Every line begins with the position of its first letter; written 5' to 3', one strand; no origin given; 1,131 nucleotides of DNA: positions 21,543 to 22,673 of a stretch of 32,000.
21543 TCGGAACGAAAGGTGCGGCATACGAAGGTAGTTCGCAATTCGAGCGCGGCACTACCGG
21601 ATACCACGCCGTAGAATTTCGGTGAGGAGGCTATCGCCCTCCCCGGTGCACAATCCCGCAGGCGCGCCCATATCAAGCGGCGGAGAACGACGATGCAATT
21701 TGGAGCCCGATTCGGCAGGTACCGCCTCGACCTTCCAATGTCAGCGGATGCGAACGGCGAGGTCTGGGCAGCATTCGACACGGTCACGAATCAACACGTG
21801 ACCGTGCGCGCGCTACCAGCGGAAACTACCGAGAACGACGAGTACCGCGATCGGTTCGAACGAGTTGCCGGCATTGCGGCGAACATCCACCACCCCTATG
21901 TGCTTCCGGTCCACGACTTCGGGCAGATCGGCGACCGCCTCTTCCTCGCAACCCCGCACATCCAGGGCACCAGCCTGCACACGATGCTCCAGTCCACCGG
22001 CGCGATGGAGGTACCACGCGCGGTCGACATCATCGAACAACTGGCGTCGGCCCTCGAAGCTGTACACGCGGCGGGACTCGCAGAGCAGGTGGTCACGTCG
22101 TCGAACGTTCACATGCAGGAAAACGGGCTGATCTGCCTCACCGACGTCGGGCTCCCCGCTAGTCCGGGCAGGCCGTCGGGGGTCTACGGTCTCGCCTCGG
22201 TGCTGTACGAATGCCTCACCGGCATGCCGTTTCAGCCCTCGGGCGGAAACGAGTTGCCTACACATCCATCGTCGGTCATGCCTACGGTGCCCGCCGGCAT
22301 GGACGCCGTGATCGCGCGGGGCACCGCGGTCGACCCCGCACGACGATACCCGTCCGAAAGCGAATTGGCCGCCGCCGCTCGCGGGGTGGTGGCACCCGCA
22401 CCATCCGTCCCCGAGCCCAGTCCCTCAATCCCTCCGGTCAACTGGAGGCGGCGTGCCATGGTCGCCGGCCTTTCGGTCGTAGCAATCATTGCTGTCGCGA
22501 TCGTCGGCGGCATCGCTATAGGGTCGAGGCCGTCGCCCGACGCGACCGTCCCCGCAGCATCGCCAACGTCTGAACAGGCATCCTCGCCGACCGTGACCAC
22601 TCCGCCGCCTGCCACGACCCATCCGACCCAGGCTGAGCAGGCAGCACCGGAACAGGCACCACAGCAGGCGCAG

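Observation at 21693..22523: Membrane-anchored pseudokinase with most catalytic motifs substituted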

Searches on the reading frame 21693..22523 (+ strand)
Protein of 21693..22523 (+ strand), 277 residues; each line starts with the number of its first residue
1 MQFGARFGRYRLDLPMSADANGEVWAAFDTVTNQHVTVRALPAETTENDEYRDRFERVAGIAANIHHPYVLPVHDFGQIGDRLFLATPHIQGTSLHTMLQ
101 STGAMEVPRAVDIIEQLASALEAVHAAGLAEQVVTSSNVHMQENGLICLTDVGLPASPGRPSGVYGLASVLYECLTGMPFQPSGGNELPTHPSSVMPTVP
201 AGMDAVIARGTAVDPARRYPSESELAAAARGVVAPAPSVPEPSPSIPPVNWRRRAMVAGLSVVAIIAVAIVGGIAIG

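Call 5: search_solved_structures(query=window:21693-22523:+, max_evalue=1, show_alignments=3)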
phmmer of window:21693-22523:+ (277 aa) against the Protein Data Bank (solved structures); distinct sequences matched with E-value up to 1: 777 (the best 60 are shown).
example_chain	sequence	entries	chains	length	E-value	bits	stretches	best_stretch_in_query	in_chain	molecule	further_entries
2h34_A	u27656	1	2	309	6.8e-37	130.5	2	4-156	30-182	Serine/threonine-protein kinase pknE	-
4ow8_A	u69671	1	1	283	1.2e-22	83.8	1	7-156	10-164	Serine/threonine-protein kinase PknA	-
9tmq_A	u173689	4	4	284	1.2e-22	83.8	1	7-156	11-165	Serine/threonine-protein kinase PknA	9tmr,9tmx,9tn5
6b2q_A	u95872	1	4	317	3.1e-22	82.5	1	7-156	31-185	Serine/threonine-protein kinase PknA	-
4x3f_A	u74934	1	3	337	4.6e-22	81.9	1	7-156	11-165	Serine/threonine-protein kinase PknA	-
3f61_A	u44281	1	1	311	1.4e-15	60.6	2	9-157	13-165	Serine/threonine-protein kinase pknB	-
6b2p_A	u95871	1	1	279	1.9e-15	60.2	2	9-157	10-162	Serine/threonine-protein kinase PknB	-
6i2p_A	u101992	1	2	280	2e-15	60.2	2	9-157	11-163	Serine/threonine-protein kinase PknB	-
5u94_A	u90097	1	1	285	2e-15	60.1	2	9-157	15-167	Serine/threonine-protein kinase PknB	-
1mru_A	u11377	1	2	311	2.1e-15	60.1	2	9-157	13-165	Probable serine/threonine-protein kinase pknB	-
3ori_A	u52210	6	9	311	2.2e-15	60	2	9-157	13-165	Serine/threonine protein kinase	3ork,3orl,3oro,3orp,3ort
3f69_A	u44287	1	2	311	2.4e-15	59.9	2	9-157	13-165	Serine/threonine-protein kinase pknB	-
1o6y_A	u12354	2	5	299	2.5e-15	59.9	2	9-157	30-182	SERINE/THREONINE-PROTEIN KINASE PKNB | Probable serine/threonine-protein kinase pknB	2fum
5m07_A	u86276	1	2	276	3e-15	59.6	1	4-228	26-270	Serine/threonine-protein kinase PknI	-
5m09_A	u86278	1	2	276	4.4e-15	59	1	4-228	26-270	Serine/threonine-protein kinase PknI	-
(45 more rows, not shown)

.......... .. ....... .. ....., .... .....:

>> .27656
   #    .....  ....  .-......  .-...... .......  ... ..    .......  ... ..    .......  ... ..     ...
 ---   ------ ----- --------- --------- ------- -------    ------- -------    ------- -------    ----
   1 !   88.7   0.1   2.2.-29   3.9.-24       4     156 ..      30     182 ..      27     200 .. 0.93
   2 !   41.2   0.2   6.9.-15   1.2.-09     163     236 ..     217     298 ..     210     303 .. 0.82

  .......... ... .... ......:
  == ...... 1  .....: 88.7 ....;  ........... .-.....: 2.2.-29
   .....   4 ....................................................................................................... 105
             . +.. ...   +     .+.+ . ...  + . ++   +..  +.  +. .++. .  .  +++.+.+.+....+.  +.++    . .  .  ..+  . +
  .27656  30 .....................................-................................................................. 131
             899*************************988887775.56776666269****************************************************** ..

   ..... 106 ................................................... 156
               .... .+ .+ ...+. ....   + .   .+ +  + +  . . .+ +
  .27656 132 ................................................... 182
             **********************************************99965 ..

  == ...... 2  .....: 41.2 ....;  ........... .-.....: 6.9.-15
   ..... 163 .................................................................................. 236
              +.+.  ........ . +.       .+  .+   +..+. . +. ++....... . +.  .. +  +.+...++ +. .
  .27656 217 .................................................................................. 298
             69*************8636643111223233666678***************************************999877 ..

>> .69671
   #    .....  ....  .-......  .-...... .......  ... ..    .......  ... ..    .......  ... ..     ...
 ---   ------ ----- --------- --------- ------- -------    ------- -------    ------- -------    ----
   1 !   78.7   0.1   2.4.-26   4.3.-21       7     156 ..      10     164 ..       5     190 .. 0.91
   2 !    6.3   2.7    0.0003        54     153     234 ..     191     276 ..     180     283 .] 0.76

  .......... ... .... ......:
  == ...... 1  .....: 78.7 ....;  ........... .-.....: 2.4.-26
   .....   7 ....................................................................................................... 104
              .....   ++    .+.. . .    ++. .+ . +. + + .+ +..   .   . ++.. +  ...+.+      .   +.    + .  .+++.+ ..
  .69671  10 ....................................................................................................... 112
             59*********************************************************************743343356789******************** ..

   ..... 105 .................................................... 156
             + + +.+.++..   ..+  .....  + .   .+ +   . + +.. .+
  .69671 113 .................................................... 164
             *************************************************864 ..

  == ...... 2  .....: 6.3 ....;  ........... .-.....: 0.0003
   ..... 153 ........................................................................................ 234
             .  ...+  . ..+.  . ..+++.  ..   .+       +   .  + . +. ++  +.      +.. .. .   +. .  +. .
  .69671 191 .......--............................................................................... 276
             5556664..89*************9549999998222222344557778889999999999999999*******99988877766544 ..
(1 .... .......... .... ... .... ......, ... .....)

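Call 35: predict_structure(alignment_id=A2)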
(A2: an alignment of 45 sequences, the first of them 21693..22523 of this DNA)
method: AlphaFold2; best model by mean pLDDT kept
length: 277 residues; sequences in the alignment: 45
mean_pLDDT: 89.2   pTM: 0.79
mean pLDDT of the five models: 89.2, 89.1, 87.5, 87.4, 86.1
residues with pLDDT >= 90: 207; 70-90: 39; 50-70: 23; < 50: 8
segments of 3 or more residues with pLDDT < 50: 250-252
pLDDT, mean of each block of 10 residues (from residue 1): 91 93 96 97 96 96 98 97 97 95 97 98 95 93 94 88 95 96 70 93 96 94 98 77 52 52 75 75
secondary structure, 60 per line:
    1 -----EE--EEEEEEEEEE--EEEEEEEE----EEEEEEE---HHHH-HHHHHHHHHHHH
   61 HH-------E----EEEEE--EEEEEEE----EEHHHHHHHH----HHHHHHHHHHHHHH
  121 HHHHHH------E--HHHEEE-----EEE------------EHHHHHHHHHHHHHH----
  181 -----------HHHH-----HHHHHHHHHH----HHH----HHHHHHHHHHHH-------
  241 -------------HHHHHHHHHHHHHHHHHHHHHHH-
elements in order: E10-19 E22-29 E34-40 H44-47 H49-62 E75-79 E82-88 H95-102 H107-126 E139-141 E147-149 H163-176 H192-195 H201-210 H222-233 H254-276

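Call 41: fold_search(model_id=the predicted structure, library=pdb)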
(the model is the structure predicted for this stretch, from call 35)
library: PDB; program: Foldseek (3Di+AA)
matches with E <= 10: 2000; with E <= 0.001: 2000
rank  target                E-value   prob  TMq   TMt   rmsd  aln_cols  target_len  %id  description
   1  2h34_A                1.0e-19  1.00  0.70  0.79   3.6       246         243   35  Apoenzyme crystal structure of the tuberculosis serine/threonine kinase, PknE (released 2006-07-18)
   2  5m06_B                1.7e-18  1.00  0.73  0.81   2.9       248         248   26  Crystal structure of Mycobacterium tuberculosis PknI kinase domain (released 2017-01-11)
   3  5m08_B                2.2e-18  1.00  0.77  0.84   2.4       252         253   26  Crystal structure of Mycobacterium tuberculosis PknI kinase domain, C20A_R136A double mutant (released 2017-01-11)
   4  5m09_B                2.3e-18  1.00  0.76  0.85   2.3       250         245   26  Crystal structure of Mycobacterium tuberculosis PknI kinase domain, C20A_R136N double mutant (released 2017-01-11)
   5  4x3f_C                3.7e-18  1.00  0.73  0.74   7.6       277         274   29  Crystal structure of the intracellular domain of the M. tuberculosis Ser/Thr kinase PknA (released 2015-01-21)
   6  5m07_B                6.2e-18  1.00  0.76  0.84   2.6       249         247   26  Crystal structure of Mycobacterium tuberculosis PknI kinase domain, C20A mutant (released 2017-01-11)
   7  5m08_A                6.2e-18  1.00  0.73  0.81   3.1       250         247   26  Crystal structure of Mycobacterium tuberculosis PknI kinase domain, C20A_R136A double mutant (released 2017-01-11)
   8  4x3f_B                6.6e-18  1.00  0.72  0.72   7.5       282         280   29  Crystal structure of the intracellular domain of the M. tuberculosis Ser/Thr kinase PknA (released 2015-01-21)
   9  4x3f_A                7.0e-18  1.00  0.72  0.72   7.6       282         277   29  Crystal structure of the intracellular domain of the M. tuberculosis Ser/Thr kinase PknA (released 2015-01-21)
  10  5m07_A                7.4e-18  1.00  0.74  0.82   2.8       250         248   26  Crystal structure of Mycobacterium tuberculosis PknI kinase domain, C20A mutant (released 2017-01-11)
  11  5m09_A                8.3e-18  1.00  0.74  0.83   2.6       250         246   26  Crystal structure of Mycobacterium tuberculosis PknI kinase domain, C20A_R136N double mutant (released 2017-01-11)
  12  5m06_A                1.0e-17  1.00  0.72  0.81   3.0       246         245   26  Crystal structure of Mycobacterium tuberculosis PknI kinase domain (released 2017-01-11)
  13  5xka_B                1.8e-17  1.00  0.75  0.82   2.5       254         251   25  Crystal structure of M.tuberculosis PknI kinase domain (released 2018-05-16)
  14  1o6y                  6.0e-17  1.00  0.70  0.74   3.4       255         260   26  Catalytic domain of PknB kinase from Mycobacterium tuberculosis (released 2003-01-30)
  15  6i2p_B                7.5e-17  1.00  0.65  0.68   4.5       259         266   26  Crystal structure of the Mycobacterium tuberculosis PknB kinase domain (L33E mutant) in complex with its substrate Gar (released 2019-05-22)
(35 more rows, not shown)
